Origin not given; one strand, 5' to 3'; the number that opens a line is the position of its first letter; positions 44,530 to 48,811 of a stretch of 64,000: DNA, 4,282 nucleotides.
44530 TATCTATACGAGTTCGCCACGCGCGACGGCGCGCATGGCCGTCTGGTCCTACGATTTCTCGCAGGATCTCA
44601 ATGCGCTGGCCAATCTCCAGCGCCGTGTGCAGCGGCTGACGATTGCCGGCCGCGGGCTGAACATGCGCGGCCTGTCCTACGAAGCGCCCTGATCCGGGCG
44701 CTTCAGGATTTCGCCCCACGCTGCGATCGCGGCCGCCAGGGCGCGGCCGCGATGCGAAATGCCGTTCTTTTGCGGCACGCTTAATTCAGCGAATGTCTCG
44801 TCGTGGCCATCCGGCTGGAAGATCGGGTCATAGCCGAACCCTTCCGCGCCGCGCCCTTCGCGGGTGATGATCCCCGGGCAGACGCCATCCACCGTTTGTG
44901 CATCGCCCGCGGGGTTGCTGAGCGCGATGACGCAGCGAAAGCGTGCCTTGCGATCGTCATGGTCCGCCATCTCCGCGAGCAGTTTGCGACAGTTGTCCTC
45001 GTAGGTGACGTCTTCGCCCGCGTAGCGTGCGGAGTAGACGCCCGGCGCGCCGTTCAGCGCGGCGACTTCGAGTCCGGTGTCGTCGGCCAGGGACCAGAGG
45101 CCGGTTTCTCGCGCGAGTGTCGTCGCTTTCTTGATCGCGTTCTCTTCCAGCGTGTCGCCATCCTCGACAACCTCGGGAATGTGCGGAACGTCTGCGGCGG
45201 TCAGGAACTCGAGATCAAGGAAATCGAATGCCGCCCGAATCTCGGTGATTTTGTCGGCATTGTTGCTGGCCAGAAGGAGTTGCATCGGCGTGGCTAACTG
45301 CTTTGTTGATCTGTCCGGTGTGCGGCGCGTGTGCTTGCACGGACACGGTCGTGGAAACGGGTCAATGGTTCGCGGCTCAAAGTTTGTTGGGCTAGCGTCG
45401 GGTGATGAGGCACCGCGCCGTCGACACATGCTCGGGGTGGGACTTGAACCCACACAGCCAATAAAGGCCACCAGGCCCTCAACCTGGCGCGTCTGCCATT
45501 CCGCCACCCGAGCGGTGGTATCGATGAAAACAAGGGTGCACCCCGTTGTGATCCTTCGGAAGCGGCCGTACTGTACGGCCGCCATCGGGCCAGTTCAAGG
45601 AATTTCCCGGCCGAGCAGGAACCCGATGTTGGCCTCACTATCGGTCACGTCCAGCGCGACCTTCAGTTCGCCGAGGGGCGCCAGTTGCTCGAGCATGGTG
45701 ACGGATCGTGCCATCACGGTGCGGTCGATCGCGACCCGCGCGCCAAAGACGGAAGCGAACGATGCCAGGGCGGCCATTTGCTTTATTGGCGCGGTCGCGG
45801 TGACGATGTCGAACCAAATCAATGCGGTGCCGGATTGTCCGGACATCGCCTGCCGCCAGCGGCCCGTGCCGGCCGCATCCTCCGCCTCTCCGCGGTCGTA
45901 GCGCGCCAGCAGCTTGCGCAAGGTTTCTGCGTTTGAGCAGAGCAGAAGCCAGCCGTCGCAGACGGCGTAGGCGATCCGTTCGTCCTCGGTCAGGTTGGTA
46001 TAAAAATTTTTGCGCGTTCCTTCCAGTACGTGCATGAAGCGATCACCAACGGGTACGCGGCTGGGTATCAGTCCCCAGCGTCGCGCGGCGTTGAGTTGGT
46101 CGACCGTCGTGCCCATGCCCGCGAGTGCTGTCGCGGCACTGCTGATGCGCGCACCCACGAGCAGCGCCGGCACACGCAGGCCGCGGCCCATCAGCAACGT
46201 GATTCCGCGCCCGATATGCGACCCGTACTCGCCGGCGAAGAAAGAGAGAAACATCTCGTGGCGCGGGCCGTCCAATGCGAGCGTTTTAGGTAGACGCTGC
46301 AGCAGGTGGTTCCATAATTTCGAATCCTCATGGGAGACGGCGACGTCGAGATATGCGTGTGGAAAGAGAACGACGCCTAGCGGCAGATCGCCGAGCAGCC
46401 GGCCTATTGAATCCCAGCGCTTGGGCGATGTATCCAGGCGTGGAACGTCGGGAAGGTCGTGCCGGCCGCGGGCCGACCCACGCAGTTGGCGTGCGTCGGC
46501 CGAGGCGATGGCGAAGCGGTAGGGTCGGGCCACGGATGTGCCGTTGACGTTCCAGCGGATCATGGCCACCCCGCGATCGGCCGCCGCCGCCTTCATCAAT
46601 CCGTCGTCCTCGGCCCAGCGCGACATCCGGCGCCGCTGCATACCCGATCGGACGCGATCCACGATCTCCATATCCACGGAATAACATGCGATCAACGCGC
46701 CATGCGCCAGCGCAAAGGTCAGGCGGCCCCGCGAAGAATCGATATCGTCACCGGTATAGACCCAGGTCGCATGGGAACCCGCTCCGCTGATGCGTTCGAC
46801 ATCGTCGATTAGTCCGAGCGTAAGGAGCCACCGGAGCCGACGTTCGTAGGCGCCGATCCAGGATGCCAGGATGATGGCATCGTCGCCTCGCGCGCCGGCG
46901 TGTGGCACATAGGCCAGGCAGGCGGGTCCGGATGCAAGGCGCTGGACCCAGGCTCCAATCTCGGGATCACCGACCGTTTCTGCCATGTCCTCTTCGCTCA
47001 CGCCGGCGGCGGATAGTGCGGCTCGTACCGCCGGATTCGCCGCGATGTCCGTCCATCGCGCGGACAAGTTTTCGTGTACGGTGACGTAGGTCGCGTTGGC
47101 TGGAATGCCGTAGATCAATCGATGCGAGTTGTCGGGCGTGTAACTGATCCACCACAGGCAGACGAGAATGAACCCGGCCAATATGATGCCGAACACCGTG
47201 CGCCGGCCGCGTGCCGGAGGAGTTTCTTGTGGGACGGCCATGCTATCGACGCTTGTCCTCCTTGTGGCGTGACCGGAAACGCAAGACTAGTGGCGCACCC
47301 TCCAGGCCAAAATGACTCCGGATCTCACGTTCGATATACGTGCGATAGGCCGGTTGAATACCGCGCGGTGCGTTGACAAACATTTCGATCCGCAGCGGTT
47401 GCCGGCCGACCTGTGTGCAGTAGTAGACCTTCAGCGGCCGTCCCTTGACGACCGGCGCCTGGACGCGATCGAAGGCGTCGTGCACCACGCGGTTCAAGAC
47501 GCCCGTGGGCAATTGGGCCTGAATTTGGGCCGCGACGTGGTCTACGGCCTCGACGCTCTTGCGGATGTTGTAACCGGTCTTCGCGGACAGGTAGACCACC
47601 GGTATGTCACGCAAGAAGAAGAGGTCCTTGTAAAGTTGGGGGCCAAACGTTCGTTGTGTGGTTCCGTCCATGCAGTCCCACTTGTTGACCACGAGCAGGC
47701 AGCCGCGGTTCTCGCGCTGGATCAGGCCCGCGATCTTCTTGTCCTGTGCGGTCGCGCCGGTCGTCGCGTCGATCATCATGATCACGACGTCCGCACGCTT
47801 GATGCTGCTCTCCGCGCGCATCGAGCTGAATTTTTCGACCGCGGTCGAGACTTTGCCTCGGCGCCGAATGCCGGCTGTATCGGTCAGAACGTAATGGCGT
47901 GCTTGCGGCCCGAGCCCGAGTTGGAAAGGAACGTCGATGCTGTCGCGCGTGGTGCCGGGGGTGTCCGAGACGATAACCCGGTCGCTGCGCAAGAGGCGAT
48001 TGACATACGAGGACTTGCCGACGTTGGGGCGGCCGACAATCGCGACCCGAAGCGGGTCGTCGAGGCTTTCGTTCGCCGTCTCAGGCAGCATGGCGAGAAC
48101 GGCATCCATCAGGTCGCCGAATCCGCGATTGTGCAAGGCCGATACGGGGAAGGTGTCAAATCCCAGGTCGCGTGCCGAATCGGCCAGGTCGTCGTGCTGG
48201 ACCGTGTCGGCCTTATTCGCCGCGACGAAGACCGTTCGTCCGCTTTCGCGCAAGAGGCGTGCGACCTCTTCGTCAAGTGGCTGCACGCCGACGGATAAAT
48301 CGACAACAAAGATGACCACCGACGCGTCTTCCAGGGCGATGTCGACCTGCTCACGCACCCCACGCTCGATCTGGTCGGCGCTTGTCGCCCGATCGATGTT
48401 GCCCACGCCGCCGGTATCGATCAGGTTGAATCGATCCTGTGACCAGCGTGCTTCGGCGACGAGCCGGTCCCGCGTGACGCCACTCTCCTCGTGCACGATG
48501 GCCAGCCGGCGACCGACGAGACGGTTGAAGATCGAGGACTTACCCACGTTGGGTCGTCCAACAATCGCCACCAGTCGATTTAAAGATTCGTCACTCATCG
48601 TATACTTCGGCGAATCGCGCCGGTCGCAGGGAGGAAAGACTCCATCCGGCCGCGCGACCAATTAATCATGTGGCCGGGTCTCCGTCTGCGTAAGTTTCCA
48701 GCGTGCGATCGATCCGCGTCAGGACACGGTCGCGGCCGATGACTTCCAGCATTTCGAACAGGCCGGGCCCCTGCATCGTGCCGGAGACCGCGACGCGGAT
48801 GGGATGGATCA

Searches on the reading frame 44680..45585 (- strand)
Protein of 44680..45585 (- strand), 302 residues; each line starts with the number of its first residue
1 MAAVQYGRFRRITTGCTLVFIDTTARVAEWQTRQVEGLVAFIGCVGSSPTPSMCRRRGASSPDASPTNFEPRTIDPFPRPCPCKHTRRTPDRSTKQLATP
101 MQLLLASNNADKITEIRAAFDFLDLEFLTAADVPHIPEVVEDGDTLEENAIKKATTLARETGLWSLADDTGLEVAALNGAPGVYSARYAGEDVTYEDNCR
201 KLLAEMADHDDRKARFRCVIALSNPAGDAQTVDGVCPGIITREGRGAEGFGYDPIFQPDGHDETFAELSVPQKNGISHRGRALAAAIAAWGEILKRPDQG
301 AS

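Call 12: search_protein_families(library=pfam, proteins=[window:44680-45585:-], max_evalue=0.00001)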
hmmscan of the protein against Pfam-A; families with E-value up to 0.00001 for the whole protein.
window:44680-45585:- (302 aa): 1 family
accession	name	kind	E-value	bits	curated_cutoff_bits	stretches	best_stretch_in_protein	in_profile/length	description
PF01725.21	Ham1p_like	-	5.8e-64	215.9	22.5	1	103-287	1-184/186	Ham1 family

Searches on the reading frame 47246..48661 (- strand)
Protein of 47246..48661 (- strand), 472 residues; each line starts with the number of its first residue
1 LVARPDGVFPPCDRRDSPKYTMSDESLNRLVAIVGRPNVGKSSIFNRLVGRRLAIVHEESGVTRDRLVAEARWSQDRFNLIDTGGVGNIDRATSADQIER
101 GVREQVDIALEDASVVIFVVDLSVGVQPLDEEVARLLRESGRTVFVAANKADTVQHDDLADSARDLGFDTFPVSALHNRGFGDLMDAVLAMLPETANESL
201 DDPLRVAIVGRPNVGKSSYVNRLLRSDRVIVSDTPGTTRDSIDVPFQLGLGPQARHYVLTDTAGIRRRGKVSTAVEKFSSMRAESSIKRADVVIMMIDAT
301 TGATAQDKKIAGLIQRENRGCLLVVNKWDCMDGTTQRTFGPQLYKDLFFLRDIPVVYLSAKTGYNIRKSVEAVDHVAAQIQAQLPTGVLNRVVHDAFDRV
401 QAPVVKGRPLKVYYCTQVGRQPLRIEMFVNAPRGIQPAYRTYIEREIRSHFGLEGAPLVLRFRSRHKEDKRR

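Call 12: search_protein_families(library=pfam, proteins=[window:47246-48661:-], max_evalue=0.00001)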
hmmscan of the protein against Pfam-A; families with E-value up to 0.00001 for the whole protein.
window:47246-48661:- (472 aa): 8 families
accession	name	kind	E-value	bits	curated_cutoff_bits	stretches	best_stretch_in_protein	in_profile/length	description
PF01926.29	MMR_HSR1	-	3.1e-54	182.4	21.9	2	205-327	1-113/113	50S ribosome-binding GTPase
PF00009.33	GTP_EFTU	-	1.2e-23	84.2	26.5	2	283-376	86-185/188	Elongation factor Tu GTP binding domain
PF14714.11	KH_dom-like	-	4.2e-23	81.9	27.3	1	384-463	2-81/81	KH-domain-like of EngA bacterial GTPase enzymes, C-terminal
PF02421.24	FeoB_N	-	2.8e-21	76.1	27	2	31-187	3-155/156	Ferrous iron transport protein B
PF00350.29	Dynamin_N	-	6.7e-13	49.4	27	0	31-64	1-33/168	Dynamin family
PF04548.22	AIG1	-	4.1e-11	43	27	1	32-139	4-109/212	AIG1 family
PF03193.22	RsgA_GTPase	-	3.5e-08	33.9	30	0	104-233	16-136/174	RsgA GTPase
PF08477.19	Roc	-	1.4e-07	32.2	27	0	205-329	1-119/119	Ras of Complex, Roc, domain of DAPkinase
